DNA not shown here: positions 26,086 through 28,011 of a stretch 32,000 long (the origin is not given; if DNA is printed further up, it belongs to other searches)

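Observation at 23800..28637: Five translationally coupled genes recreate the E. coli scpA-argK-scpB-scpC logic from different protein parts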

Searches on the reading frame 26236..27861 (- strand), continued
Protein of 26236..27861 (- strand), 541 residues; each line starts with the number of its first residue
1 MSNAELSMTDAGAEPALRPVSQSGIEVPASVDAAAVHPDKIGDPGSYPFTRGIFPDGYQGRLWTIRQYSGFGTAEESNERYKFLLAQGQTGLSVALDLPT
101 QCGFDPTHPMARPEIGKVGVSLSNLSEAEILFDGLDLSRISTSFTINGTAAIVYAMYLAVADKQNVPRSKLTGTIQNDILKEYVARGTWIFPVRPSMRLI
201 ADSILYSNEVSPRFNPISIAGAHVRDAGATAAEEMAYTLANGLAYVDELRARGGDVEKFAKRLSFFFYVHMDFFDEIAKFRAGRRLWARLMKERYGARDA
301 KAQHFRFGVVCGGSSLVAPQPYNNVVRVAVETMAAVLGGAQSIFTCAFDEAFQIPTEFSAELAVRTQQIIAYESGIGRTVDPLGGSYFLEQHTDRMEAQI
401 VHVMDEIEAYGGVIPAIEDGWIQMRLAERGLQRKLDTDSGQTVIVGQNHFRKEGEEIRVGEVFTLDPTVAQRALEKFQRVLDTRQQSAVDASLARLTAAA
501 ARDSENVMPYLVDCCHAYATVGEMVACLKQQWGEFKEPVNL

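Call 48: search_protein_families(library=pfam, proteins=[L084:6173-7579:+, L084:7666-8559:-, L084:8586-9164:-, L084:9169-9723:-, L084:10024-11247:+, L084:11287-12150:+, L084:12198-12770:+, L088:14247-15362:-, L088:13953-15311:+, L088:15737-17167:+], max_evalue=0.00001)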
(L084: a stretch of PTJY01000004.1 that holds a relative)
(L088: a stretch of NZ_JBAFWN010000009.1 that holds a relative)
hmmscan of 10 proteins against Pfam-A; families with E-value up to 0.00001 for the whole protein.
L084:6173-7579:+ (468 aa): 1 family
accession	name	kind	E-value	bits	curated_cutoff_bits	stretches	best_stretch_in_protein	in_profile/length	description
PF01425.27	Amidase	-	1.3e-98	331.4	27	1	26-445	1-444/445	Amidase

L084:7666-8559:- (297 aa): 3 families
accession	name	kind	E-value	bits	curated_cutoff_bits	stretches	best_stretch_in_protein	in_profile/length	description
PF03446.21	NAD_binding_2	-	1.2e-23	84.4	21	1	4-161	1-161/161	NAD binding domain of 6-phosphogluconate dehydrogenase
PF14833.11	NAD_binding_11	-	1.3e-21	77.5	30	1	164-277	1-115/122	NAD-binding of NADP-dependent 3-hydroxyisobutyrate dehydrogenase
PF02826.25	2-Hacid_dh_C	-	2.6e-06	27.4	25.1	1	3-73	37-108/178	D-isomer specific 2-hydroxyacid dehydrogenase, NAD binding domain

L084:8586-9164:- (192 aa): 1 family
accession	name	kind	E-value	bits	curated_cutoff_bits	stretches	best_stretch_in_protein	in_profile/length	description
PF02775.26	TPP_enzyme_C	-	1.9e-17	63.9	21.9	1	47-152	25-140/151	Thiamine pyrophosphate enzyme, C-terminal TPP binding domain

L084:9169-9723:- (184 aa): 0 families

L084:10024-11247:+ (407 aa): 1 family
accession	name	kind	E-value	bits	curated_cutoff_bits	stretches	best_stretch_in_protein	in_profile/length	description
PF07690.21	MFS_1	-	2.7e-36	125.7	33.4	1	25-350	5-333/347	Major Facilitator Superfamily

L084:11287-12150:+ (287 aa): 8 families
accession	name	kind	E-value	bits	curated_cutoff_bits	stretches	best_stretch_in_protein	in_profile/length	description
PF02129.25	Peptidase_S15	-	4.6e-16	59.7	23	1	10-263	1-260/262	X-Pro dipeptidyl-peptidase (S15 family)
PF12146.15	Hydrolase_4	-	3.5e-14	53.1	27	1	32-264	6-233/239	Serine aminopeptidase, S33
PF00561.26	Abhydrolase_1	-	1.3e-12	48.4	25.8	1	31-268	1-243/245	alpha/beta hydrolase fold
PF12697.13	Abhydrolase_6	-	1.4e-12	49.2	26.3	1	34-269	2-210/217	Alpha/beta hydrolase family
PF00326.27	Peptidase_S9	-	1.5e-09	38.1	22.6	0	86-160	45-122/213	Prolyl oligopeptidase family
PF20434.5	BD-FAE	-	2.1e-07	31.1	26.8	0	29-125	12-109/215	BD-FAE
PF12740.14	PETase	-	4.4e-07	30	28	0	9-140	36-160/263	PET hydrolase-like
PF05448.18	AXE1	-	3.3e-06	26.5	21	0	87-136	158-207/321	Acetyl xylan esterase (AXE1)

L084:12198-12770:+ (190 aa): 1 family
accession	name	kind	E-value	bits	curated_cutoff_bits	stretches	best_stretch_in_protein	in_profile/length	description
PF07883.17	Cupin_2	-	2.2e-09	37.3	27.2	1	76-142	2-64/70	Cupin domain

L088:14247-15362:- (371 aa): 0 families

L088:13953-15311:+ (452 aa): 1 family
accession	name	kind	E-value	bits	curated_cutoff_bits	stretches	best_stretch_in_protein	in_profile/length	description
PF03480.18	DctP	-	2.1e-46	159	23.4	1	150-434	2-284/286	Bacterial extracellular solute-binding protein, family 7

L088:15737-17167:+ (476 aa): 1 family
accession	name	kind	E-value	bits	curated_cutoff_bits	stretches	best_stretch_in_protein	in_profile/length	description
PF06808.19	DctM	-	4.3e-98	329.3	23.8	1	60-473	3-412/413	Tripartite ATP-independent periplasmic transporter, DctM component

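Call 52: get_annotated_region(hit=H8, flank=9000)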
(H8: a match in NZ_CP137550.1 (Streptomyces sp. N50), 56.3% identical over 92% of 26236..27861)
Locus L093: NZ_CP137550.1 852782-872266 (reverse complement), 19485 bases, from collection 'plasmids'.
description: Streptomyces sp. N50 plasmid unnamed, complete sequence
organism: Streptomyces sp. N50 (NCBI taxid 3081765)
taxonomy: Bacteria; Actinomycetota; Actinomycetes; Kitasatosporales; Streptomycetaceae; Streptomyces; Streptomyces sp. N50
host: -; source: Selaginella tamariscina,cell culture,mountain; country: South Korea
typing (MOB-suite, as given by PLSDB): non-mobilizable
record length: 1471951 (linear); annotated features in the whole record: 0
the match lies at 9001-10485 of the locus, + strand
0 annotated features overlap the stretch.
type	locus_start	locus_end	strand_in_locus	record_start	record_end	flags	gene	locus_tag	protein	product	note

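Call 56: search_solved_structures(query=L092:16218-17237:+, max_evalue=1e-20)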
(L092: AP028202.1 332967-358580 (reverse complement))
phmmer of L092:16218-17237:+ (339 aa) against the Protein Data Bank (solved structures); distinct sequences matched with E-value up to 1e-20: 2.
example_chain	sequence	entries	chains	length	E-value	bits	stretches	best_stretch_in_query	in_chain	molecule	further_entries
4mco_A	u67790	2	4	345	1.4e-53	185.1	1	6-322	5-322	TRAP dicarboxylate transporter-DctP subunit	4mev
4pf8_A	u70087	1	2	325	4.8e-24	88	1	38-271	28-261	TRAP-T family transporter, DctP (Periplasmic binding) subunit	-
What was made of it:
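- The direction of flux is unresolved: the Paraburkholderia TRAP binding protein next to the core is most similar to 4mco/4mev (call 56), which I recall, unverified, as a malonate complex; that would favour a malonate-type substrate and the reverse direction. The TRAP binding protein adjacent to the core is nearest to 4mco/4mev (call 56), recalled as malonate-bound but not verified.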

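Call 65: search_protein_families(library=pfam, proteins=[L093:10873-11880:+, L093:11883-12935:+, L005:14130-14453:+], max_evalue=0.00001)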
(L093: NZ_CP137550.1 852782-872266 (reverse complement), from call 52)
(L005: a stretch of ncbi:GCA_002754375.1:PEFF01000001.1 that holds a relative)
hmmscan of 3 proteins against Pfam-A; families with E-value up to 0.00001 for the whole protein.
L093:10873-11880:+ (335 aa): 1 family
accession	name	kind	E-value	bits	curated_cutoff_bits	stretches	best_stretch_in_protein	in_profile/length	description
PF00296.26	Bac_luciferase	-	3.3e-51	175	27.9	1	32-300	19-313/314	Luciferase-like monooxygenase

L093:11883-12935:+ (350 aa): 1 family
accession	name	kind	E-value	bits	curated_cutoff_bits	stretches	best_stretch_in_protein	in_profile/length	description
PF02515.22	CoA_transf_3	-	8.5e-82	275.6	23.3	1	4-305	1-320/366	CoA-transferase family III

L005:14130-14453:+ (107 aa): 0 families

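Call 70: search_protein_representatives(protein=window:26236-27861:-)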
Query: 541 residues. Proteins with E-value up to 0.001 (for the whole library): 20658; up to 1e-10: 12848; up to 1e-30: 3103. The best 150 are listed.
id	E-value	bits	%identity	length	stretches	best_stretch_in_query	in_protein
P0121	8.2e-197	671.5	81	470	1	110-488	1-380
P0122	8.9e-180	615.3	56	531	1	36-539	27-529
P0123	1.2e-155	535.7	50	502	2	87-414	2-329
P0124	1.6e-155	535.3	49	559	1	24-541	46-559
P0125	1.0e-147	509.5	47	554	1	40-538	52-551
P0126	2.8e-143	494.9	46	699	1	21-539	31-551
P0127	1.0e-142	493.0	47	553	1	35-539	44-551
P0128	1.5e-142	492.5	45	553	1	18-539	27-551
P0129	4.5e-140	484.3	93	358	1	148-382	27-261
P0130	7.5e-137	473.7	43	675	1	30-536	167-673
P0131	2.0e-135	469.0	42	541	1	3-539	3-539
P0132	4.3e-135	467.9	46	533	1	21-537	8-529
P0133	6.4e-134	464.0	43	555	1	28-538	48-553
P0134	2.3e-133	462.1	44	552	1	28-538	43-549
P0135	3.4e-131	455.0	44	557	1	41-535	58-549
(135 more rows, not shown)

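Call 76: search_protein_families(library=pfam, proteins=[L018:18796-19698:+, L018:6924-8261:+, L037:11180-11905:+, L028:16470-17720:+, L037:7079-7951:+, L024:3142-3804:-, L071:8430-8978:+, L018:18757-19605:-, L077:2392-2991:+, L022:10632-11612:+], max_evalue=0.00001)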
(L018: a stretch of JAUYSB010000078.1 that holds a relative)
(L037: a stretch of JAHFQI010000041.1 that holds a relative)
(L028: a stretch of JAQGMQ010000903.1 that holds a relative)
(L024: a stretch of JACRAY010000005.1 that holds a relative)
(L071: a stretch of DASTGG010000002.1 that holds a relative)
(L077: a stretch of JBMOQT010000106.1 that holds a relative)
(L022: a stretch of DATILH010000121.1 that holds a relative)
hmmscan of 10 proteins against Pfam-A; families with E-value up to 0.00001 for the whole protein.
L018:18796-19698:+ (300 aa): 1 family
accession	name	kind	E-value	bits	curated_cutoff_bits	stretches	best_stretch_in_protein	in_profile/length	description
PF02668.22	TauD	-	1.7e-50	172.9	27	1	14-287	2-267/267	Taurine catabolism dioxygenase TauD, TfdA family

L018:6924-8261:+ (445 aa): 1 family
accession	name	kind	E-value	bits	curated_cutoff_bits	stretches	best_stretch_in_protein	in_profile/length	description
PF06808.19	DctM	-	1.1e-105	354.3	23.8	1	33-437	3-411/413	Tripartite ATP-independent periplasmic transporter, DctM component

L037:11180-11905:+ (241 aa): 1 family
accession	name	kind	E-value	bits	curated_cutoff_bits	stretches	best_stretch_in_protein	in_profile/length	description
PF03737.21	RraA-like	-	1.4e-44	152.4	24.5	1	30-180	2-151/152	Aldolase/RraA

L028:16470-17720:+ (416 aa): 1 family
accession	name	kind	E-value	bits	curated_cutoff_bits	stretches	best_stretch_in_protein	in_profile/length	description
PF01070.24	FMN_dh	-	1.5e-128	429.1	24.9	1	16-381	1-349/350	FMN-dependent dehydrogenase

L037:7079-7951:+ (290 aa): 2 families
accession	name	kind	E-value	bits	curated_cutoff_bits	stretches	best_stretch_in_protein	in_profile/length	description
PF09339.16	HTH_IclR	-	2.2e-11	43.8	22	1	42-93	1-51/52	IclR helix-turn-helix domain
PF01614.24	IclR_C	-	5.3e-09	36.3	24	1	162-279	53-170/174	Bacterial transcriptional regulator IclR C-terminal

L024:3142-3804:- (220 aa): 0 families

L071:8430-8978:+ (182 aa): 1 family
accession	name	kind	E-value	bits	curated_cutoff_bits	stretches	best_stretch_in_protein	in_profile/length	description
PF04290.18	DctQ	-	1.8e-23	83.3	28.3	1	40-168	1-127/132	Tripartite ATP-independent periplasmic transporters, DctQ component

L018:18757-19605:- (282 aa): 0 families

L077:2392-2991:+ (199 aa): 0 families

L022:10632-11612:+ (326 aa): 0 families

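Call 78: search_protein_families(library=pfam, proteins=[L031:5006-6487:+, L031:6465-7640:+, L031:7648-9114:+, L031:13109-13852:+, L031:14142-16070:+, L031:16067-17149:+, L031:17168-18718:+, L031:18725-19864:+, L072:1720-3675:+, L072:7504-8559:-], max_evalue=0.00001)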
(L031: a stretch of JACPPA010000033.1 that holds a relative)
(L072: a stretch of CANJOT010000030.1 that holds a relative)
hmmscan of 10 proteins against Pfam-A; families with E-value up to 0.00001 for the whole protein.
L031:5006-6487:+ (493 aa): 2 families
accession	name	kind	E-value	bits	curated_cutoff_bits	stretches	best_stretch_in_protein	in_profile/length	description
PF00890.30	FAD_binding_2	-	4.7e-43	148.4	20.4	1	21-451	1-399/414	FAD binding domain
PF01266.30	DAO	-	2.9e-17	63.7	27.9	1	21-237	1-207/353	FAD dependent oxidoreductase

L031:6465-7640:+ (391 aa): 1 family
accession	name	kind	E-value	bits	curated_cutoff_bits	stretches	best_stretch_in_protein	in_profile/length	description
PF00296.26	Bac_luciferase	-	7.4e-55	186.9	27.9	1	39-337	17-307/314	Luciferase-like monooxygenase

L031:7648-9114:+ (488 aa): 6 families
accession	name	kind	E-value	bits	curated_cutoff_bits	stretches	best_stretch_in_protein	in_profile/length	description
PF13450.12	NAD_binding_8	-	7e-12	45.9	21.9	1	14-79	1-64/68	NAD(P)-binding Rossmann-like domain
PF00743.25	FMO-like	-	8.8e-12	44.7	22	1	11-210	3-220/532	Flavin-binding monooxygenase-like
PF13738.12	Pyr_redox_3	-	1.5e-11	44.5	30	1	14-208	2-199/305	Pyridine nucleotide-disulphide oxidoreductase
PF07992.20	Pyr_redox_2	-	9.9e-10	38.7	26.1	1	11-227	2-195/291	Pyridine nucleotide-disulphide oxidoreductase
PF01266.30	DAO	-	1.6e-06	28.3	27.9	0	11-53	1-43/353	FAD dependent oxidoreductase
PF13454.12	NAD_binding_9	-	3e-06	27.8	21.8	0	13-64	1-56/155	FAD-NAD(P)-binding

L031:13109-13852:+ (247 aa): 1 family
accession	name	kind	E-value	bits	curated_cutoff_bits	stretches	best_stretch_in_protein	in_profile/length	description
PF01841.26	Transglut_core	-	7.7e-18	65.2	23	1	48-164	2-108/108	Transglutaminase-like superfamily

L031:14142-16070:+ (642 aa): 9 families
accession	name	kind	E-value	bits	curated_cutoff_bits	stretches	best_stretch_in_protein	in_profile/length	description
PF00743.25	FMO-like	-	1.1e-18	67.4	22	1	141-339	6-218/532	Flavin-binding monooxygenase-like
PF13738.12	Pyr_redox_3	-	1.1e-16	61.4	30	1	140-348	1-208/305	Pyridine nucleotide-disulphide oxidoreductase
PF07992.20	Pyr_redox_2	-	1.6e-13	51.2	26.1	1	139-340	3-178/291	Pyridine nucleotide-disulphide oxidoreductase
PF13434.12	Lys_Orn_oxgnase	-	5.2e-11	42.7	21.3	1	203-335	89-221/339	L-lysine 6-monooxygenase/L-ornithine 5-monooxygenase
PF13450.12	NAD_binding_8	-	2.8e-10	40.8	21.9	1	141-198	1-57/68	NAD(P)-binding Rossmann-like domain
PF01266.30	DAO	-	5.8e-09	36.4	27.9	0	140-173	3-38/353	FAD dependent oxidoreductase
PF01593.30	Amino_oxidase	-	4.7e-08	33.2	19.8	0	146-180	1-36/443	Flavin containing amine oxidoreductase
PF00890.30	FAD_binding_2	-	4.9e-06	26.4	20.4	1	139-173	2-36/414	FAD binding domain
PF12831.13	FAD_oxidored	-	9.8e-06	25.5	27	0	140-174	3-37/416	FAD dependent oxidoreductase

L031:16067-17149:+ (360 aa): 3 families
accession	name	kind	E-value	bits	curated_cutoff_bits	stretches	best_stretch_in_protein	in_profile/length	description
PF00441.29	Acyl-CoA_dh_1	-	2.1e-28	99.8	22.4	1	215-356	8-148/150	Acyl-CoA dehydrogenase, C-terminal domain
PF02771.21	Acyl-CoA_dh_N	-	2.7e-18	66.8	22.9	1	7-118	2-113/113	Acyl-CoA dehydrogenase, N-terminal domain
PF08028.16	Acyl-CoA_dh_2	-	4.4e-07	30.7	22.7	1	224-324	2-111/134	Acyl-CoA dehydrogenase, C-terminal domain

L031:17168-18718:+ (516 aa): 2 families
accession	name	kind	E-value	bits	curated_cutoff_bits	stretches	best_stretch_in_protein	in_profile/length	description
PF18313.7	TLP1_add_C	-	1.6e-12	47.6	26.1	1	437-507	12-81/83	Thiolase-like protein type 1 additional C-terminal domain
PF22691.2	Thiolase_C_1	-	3.6e-06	27.2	28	0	298-412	9-143/144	Thiolase C-terminal domain-like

L031:18725-19864:+ (379 aa): 1 family
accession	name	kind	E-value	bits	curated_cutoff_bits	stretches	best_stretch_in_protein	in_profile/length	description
PF03060.21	NMO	-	3.9e-42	145.3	28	1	23-360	26-326/331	Nitronate monooxygenase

L072:1720-3675:+ (651 aa): 4 families
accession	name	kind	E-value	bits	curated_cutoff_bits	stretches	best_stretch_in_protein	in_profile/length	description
PF00069.31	Pkinase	-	1.1e-30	107.3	31.7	1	219-428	43-252/263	Protein kinase domain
PF07714.23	PK_Tyr_Ser-Thr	-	1e-22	81.2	23.1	1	179-428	7-249/258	Protein tyrosine and serine/threonine kinase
PF00582.32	Usp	-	8.7e-12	46.2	24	1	497-627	10-141/141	Universal stress protein family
PF03109.22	ABC1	-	7.2e-06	25.8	22.9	0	244-328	138-217/244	ABC1 atypical kinase-like domain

L072:7504-8559:- (351 aa): 0 families

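Call 81: search_solved_structures(query=L006:14218-15186:+, max_evalue=1e-10)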
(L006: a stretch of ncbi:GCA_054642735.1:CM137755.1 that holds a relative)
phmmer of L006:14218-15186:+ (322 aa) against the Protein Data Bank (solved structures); distinct sequences matched with E-value up to 1e-10: 11.
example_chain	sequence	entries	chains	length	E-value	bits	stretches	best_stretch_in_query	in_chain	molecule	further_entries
8hka_A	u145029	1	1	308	7.8e-68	232.4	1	31-319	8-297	Periplasmic terephthalate binding protein (TBP)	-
8hk9_D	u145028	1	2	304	1e-67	232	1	31-319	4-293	Periplasmic terephthalate binding protein (TBP)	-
8hkb_A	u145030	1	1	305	3.6e-67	230.2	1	31-319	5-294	Periplasmic terephthalate binding protein (TBP)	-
2qpq_A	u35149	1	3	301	2.4e-64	221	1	25-318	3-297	protein Bug27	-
2dvz_A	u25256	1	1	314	7.4e-64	219.4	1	25-305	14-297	Putative exported protein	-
7ndr_A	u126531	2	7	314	1.9e-56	195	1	29-317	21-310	Tripartite tricarboxylate transporter substrate binding protein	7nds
5oei_A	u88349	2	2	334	5.7e-56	193.5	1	25-317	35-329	Uncharacterized protein family UPF0065:Tat pathway signal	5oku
2f5x_A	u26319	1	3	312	3.1e-49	171.4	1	25-311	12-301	BugD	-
6hke_A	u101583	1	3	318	1e-46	163.1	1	24-316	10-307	Possible TctC subunit of the Tripartite Tricarboxylate Transport(TTT) Family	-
4x9t_A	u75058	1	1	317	3.8e-33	118.5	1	24-312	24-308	Uncharacterized protein UPF0065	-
25hk_A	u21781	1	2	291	1.9e-26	96.5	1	25-308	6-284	Tripartite tricarboxylate transporter substrate binding protein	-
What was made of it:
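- Tried and rejected: Binding proteins: the TctC protein next to the core matches all solved Bug/TctC proteins about equally (call 81), so it gives no ligand hint.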
